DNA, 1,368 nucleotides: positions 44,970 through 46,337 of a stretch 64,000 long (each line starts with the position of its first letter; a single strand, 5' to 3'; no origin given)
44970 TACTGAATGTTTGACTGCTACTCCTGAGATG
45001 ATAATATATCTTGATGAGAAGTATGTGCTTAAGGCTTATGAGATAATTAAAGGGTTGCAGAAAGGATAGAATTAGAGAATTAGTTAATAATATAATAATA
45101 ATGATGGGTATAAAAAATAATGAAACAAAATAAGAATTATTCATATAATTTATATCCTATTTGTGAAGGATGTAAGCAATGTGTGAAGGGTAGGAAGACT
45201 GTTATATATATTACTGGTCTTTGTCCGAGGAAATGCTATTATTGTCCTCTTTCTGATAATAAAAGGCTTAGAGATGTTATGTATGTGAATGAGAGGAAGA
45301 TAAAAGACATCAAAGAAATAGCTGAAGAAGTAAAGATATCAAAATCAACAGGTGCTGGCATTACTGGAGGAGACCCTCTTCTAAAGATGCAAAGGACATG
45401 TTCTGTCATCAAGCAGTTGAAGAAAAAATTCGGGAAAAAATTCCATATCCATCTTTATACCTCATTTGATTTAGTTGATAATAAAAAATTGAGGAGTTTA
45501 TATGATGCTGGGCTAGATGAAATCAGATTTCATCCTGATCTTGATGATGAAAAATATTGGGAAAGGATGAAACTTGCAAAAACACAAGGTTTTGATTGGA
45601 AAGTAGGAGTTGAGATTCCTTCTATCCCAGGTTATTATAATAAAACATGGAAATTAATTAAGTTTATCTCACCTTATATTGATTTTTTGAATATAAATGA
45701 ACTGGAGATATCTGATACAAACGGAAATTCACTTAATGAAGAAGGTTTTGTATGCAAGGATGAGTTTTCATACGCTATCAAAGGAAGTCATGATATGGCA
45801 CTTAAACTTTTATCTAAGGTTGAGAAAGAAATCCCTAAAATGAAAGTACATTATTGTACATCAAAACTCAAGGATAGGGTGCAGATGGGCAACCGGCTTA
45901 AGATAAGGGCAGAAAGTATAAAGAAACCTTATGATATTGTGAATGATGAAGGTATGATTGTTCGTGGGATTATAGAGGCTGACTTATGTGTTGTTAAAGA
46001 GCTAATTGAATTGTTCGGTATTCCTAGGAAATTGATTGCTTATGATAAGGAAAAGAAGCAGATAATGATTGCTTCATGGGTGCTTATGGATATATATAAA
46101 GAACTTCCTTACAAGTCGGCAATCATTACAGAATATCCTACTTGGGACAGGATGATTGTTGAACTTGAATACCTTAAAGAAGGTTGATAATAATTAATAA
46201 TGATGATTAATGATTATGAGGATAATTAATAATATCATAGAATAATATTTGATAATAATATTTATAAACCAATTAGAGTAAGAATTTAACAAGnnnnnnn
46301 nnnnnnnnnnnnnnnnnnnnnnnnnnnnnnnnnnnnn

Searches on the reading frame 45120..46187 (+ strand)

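Call 50: search_protein_families(library=pfam, proteins=[window:45120-46187:+], max_evalue=0.0001)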
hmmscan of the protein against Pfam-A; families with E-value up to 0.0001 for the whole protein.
window:45120-46187:+ (355 aa): 2 families
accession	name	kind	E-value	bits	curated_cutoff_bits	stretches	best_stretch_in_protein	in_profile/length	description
PF04055.27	Radical_SAM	-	8.3e-13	49.3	29.5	1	29-151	1-121/166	Radical SAM superfamily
PF13353.11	Fer4_12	-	1.6e-08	35.4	22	1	24-122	5-98/137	4Fe-4S single cluster domain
